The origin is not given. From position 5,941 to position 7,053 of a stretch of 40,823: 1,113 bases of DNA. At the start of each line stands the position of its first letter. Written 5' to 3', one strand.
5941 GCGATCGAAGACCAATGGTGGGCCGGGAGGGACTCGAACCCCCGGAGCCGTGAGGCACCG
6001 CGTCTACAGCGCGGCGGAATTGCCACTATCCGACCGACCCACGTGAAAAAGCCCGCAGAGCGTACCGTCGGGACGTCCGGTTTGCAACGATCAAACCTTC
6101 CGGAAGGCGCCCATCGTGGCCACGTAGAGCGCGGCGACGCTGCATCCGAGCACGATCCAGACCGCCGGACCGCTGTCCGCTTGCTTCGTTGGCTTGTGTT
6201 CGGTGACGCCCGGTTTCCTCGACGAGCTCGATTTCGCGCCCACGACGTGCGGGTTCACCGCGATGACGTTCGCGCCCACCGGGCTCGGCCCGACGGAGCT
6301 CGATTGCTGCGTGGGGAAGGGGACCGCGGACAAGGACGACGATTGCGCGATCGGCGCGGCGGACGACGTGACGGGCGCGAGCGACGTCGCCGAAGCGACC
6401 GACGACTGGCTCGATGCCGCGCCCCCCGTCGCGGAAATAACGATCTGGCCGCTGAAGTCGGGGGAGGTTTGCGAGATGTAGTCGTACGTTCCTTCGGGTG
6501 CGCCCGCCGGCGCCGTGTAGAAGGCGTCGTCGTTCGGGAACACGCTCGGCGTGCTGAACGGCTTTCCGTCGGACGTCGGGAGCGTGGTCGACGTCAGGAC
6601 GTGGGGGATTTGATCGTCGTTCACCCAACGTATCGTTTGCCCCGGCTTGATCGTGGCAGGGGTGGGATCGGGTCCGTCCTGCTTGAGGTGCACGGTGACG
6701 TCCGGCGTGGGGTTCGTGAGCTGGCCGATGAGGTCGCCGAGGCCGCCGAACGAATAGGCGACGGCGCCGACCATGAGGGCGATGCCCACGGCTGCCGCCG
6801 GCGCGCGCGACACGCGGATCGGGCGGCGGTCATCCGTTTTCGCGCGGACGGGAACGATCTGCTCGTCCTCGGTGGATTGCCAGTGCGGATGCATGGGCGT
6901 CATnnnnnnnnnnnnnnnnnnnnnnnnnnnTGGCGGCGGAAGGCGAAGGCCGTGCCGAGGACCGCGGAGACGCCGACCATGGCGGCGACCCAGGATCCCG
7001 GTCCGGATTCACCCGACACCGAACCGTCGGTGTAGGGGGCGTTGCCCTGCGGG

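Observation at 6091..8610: Three-gene surface operon with an adjacent dockerin-only protein and a cohesin-FN3 protein: a self-contained cohesin-dockerin pair outside any cellulosome context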

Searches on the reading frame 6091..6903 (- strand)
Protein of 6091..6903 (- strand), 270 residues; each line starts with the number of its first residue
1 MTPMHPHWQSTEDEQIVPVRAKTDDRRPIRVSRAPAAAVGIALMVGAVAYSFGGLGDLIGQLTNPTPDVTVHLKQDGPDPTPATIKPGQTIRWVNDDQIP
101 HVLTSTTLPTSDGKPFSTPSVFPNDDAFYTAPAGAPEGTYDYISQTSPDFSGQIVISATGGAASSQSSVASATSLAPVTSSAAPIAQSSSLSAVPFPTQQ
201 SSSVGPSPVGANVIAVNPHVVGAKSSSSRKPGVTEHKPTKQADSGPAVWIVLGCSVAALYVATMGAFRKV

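Call 3: search_protein_families(library=pfam, proteins=[window:6091-6903:-], max_evalue=1)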
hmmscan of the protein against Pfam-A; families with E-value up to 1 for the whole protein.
window:6091-6903:- (270 aa): 1 family
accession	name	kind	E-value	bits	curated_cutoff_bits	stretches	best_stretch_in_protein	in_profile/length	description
PF13473.12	Cupredoxin_1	-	0.014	15.8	27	1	64-156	18-104/104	Cupredoxin-like domain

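Call 4: search_protein_families(library=ncbifam, proteins=[window:6091-6903:-], max_evalue=1)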
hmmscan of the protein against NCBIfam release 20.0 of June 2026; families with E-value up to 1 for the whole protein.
window:6091-6903:- (270 aa): 2 families
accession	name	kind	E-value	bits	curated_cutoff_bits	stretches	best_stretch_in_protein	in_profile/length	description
TIGR02657.1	amicyanin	equivalog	0.001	19.4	110.2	1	84-156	14-82/83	amicyanin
TIGR02656.1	cyanin_plasto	equivalog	0.057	13.8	87.85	1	80-142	16-82/99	plastocyanin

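Call 38: find_homologous_proteins(query=window:6091-6903:-)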
Query window:6091-6903:- (270 aa): 35 proteins with E <= 0.001 among 3260 candidates.
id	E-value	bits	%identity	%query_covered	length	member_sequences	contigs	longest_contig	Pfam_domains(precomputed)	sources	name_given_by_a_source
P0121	1.3e-155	535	96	100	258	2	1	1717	-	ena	-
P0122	2.3e-151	521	90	100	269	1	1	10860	-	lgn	-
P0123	2.4e-133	462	78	100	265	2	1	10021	-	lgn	-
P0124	1.4e-119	417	74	100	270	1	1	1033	-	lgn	-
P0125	4.8e-114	398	71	100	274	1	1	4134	-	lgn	-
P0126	8.6e-112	391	68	100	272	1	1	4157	-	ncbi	-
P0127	5.0e-109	382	67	100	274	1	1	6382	-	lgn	-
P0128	2.4e-103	363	66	100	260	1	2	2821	-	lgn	-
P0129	1.0e-98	348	61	100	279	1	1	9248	-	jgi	-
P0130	1.9e-97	344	63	100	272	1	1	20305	-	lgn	-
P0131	1.2e-95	338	59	100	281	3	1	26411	-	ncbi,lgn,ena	-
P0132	3.6e-95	337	60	100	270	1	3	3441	-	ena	-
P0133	7.8e-95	336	59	100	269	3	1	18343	-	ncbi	-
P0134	2.8e-93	330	57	100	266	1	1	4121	-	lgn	-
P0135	5.9e-93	329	60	100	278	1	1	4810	-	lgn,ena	-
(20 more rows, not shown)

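Call 51: predict_structure(alignment_id=A2)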
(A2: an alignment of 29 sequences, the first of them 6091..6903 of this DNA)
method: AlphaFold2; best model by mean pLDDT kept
length: 270 residues; sequences in the alignment: 29
mean_pLDDT: 67.7   pTM: 0.42
mean pLDDT of the five models: 67.7, 66.4, 66.2, 65.3, 63.7
residues with pLDDT >= 90: 91; 70-90: 37; 50-70: 62; < 50: 80
segments of 3 or more residues with pLDDT < 50: 162-217, 219-230, 232-236, 240-242
pLDDT, mean of each block of 10 residues (from residue 1): 55 56 53 71 78 59 77 96 94 96 97 94 95 95 95 89 40 34 35 34 39 44 40 49 64 81 65
secondary structure, 60 per line:
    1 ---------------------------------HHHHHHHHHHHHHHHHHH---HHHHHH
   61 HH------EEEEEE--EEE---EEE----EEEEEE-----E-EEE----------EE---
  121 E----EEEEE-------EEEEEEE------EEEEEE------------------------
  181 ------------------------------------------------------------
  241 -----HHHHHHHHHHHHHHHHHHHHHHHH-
elements in order: H34-51 H55-62 E69-74 E77-79 E83-85 E90-95 E103-105 E126-130 E138-144 E151-156 H246-269
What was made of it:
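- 6430..6711 (-): g3 cupredoxin-fold domain (residues 65-158) without a copper site. AF2 pLDDT is 94-97 (call 51).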

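Call 54: fold_search(model_id=the predicted structure, library=pdb)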
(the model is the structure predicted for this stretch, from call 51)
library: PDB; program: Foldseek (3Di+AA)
matches with E <= 10: 1364; with E <= 0.001: 261
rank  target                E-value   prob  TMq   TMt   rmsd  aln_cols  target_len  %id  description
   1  5fc9_A                4.1e-08  1.00  0.27  0.74   4.3        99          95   23  Novel Purple Cupredoxin from Nitrosopumilus maritimus (released 2016-05-11)
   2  1id2_A                9.6e-08  1.00  0.30  0.72   2.2        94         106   22  CRYSTAL STRUCTURE OF AMICYANIN FROM PARACOCCUS VERSUTUS (THIOBACILLUS VERSUTUS) (released 2001-04-11)
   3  1sf3                  1.1e-07  1.00  0.31  0.74   3.2        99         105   18  Structure of the reduced form of the P94A mutant of amicyanin (released 2004-07-27)
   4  3rym_A                1.3e-07  1.00  0.30  0.73   1.7        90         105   20  Structure of Oxidized M98K mutant of Amicyanin (released 2011-11-23)
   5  2gb2                  1.3e-07  1.00  0.29  0.72   2.2        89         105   19  The P52G mutant of amicyanin in the Cu(II) state. (released 2006-08-01)
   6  3ie9                  1.3e-07  1.00  0.29  0.72   2.4        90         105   20  Structure of oxidized M98L mutant of amicyanin (released 2009-10-06)
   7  4r0o_A                1.3e-07  1.00  0.28  0.67   3.4       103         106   22  Crystal structure of PEGylated plastocyanin at 4.2 A resolution (released 2015-10-07)
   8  2idq                  1.6e-07  1.00  0.30  0.72   1.7        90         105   20  Structure of M98A mutant of amicyanin, Cu(II) (released 2007-03-13)
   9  1baw_A                2.4e-07  1.00  0.29  0.67   3.1       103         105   24  PLASTOCYANIN FROM PHORMIDIUM LAMINOSUM (released 1999-03-02)
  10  2w88_A                2.6e-07  1.00  0.29  0.67   3.1       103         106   24  Plastocyanin variant with N-terminal Methionine - open structure (released 2009-10-27)
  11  3ply_A                3.3e-07  1.00  0.30  0.72   1.7        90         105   19  Structure of Oxidized P96G Mutant of Amicyanin (released 2011-02-09)
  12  1sfd_A                3.3e-07  1.00  0.29  0.72   1.7        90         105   20  oxidized form of amicyanin mutant P94F (released 2004-07-27)
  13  2qdv                  3.3e-07  1.00  0.29  0.72   2.2        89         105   20  Structure of the Cu(II) form of the M51A mutant of amicyanin (released 2007-12-11)
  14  3cvd_A                3.5e-07  1.00  0.28  0.67   3.2       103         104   24  Regulation of Protein Function: Crystal Packing Interfaces and Conformational Dimerization (released 2008-07-08)
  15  4p5r                  5.1e-07  1.00  0.30  0.73   1.6        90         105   19  Structure of oxidized W45Y mutant of amicyanin (released 2014-04-23)
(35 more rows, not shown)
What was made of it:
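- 6430..6711 (-): Foldseek matches amicyanin and plastocyanin at TM 0.67-0.75 with rmsd 1.7-3 A (call 54).
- On Type 1 blue copper protein (cupredoxin): Amicyanin and plastocyanin match at TM 0.67-0.75 (call 54).
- Closest known: Cupredoxin_1 / amicyanin-type blue copper proteins. Same: The Greek-key fold is the same, with TM about 0.72-0.75 (call 54).
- Checked: The g3 fold is nevertheless confirmed by the structure model (calls 51, 54).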

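Call 55: search_solved_structures(query=A2, max_evalue=1, show_alignments=3)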
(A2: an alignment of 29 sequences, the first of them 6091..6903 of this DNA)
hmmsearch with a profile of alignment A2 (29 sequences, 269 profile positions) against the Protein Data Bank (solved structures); distinct sequences matched with E-value up to 1: 29.
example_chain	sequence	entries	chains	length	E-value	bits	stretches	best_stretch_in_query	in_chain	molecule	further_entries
1pcs_A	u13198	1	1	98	0.00013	24.9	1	78-156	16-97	PLASTOCYANIN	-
3c75_A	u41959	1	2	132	0.00039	23.4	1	71-156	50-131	Amicyanin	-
3bqv_A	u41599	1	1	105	0.00054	22.9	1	78-146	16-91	Plastocyanin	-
1baw_A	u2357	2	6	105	0.0013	21.6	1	78-146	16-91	PLASTOCYANIN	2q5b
2w88_A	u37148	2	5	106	0.0013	21.6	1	78-146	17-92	PLASTOCYANIN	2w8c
3cvb_A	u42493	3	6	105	0.0013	21.6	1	78-146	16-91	Plastocyanin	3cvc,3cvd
1m9w_A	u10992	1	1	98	0.0013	21.6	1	78-156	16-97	plastocyanin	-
4r0o_A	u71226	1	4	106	0.0014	21.5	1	78-146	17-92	Plastocyanin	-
1j5c_A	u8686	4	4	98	0.0015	21.5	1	78-156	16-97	PLASTOCYANIN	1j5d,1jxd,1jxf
1id2_A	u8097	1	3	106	0.0058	19.5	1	69-156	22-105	AMICYANIN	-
1fa4_A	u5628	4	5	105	0.0074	19.2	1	78-155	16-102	PLASTOCYANIN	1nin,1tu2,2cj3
2gim_A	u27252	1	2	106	0.0075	19.1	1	78-155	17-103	Plastocyanin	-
7zqe_M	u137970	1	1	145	0.015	18.1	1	65-156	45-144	Plastocyanin, chloroplastic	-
1bxu_A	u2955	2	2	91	0.022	17.6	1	77-133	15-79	PLASTOCYANIN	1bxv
5fc9_A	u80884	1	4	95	0.024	17.5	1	79-142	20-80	Blue (Type 1) copper domain protein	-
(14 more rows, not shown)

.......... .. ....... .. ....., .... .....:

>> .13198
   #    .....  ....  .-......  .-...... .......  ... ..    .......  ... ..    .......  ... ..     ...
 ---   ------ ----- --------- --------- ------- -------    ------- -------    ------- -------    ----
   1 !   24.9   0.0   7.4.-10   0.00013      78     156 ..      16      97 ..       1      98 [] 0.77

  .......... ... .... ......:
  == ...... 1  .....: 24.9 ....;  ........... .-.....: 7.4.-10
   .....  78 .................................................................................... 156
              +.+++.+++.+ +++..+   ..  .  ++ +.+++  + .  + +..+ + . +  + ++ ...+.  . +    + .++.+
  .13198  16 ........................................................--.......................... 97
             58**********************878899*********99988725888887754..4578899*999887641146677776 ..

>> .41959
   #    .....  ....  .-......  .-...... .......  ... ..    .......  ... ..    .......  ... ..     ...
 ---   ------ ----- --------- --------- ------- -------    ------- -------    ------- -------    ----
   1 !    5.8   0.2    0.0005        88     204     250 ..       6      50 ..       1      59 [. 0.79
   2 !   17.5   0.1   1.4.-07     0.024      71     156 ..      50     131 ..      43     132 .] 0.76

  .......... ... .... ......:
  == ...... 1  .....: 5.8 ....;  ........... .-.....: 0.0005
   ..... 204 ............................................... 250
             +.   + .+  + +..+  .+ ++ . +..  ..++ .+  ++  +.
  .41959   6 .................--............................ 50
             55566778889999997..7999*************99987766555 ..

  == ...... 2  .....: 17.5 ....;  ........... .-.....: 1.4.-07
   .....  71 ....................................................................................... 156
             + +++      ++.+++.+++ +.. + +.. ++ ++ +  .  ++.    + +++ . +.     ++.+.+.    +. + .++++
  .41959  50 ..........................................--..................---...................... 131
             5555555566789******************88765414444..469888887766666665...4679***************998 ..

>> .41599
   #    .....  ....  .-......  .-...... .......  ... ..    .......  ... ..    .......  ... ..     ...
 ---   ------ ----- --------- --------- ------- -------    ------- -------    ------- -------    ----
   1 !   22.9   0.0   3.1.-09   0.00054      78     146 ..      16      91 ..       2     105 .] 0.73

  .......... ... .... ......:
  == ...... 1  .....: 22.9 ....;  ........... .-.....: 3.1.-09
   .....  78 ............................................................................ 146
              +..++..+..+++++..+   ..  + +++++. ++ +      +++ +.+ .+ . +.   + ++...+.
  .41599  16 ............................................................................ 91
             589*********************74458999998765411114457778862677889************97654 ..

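Call 80: search_protein_families(library=pfam, alignment_id=A2, max_evalue=0.1)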
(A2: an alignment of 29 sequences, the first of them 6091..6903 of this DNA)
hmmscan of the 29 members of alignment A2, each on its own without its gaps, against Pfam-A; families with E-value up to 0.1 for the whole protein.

A. member 1, window:6091-6903:- (270 aa): 1 family
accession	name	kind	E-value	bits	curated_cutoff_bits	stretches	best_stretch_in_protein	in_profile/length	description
PF13473.12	Cupredoxin_1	-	0.014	15.8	27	1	64-156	18-104/104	Cupredoxin-like domain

B. families by the number of members that match (of 29 scanned): 4 families
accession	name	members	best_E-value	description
PF13473.12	Cupredoxin_1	21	1.3e-05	Cupredoxin-like domain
PF07790.16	Pilin_N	2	0.01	Archaeal Type IV pilin, N-terminal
PF00127.26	Copper-bind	1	0.057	Copper binding proteins, plastocyanin/azurin family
PF12704.14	MacB_PCD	1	0.067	MacB-like periplasmic core domain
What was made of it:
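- On Type 1 blue copper protein (cupredoxin): 21 of 29 relatives match Cupredoxin_1 (call 80).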
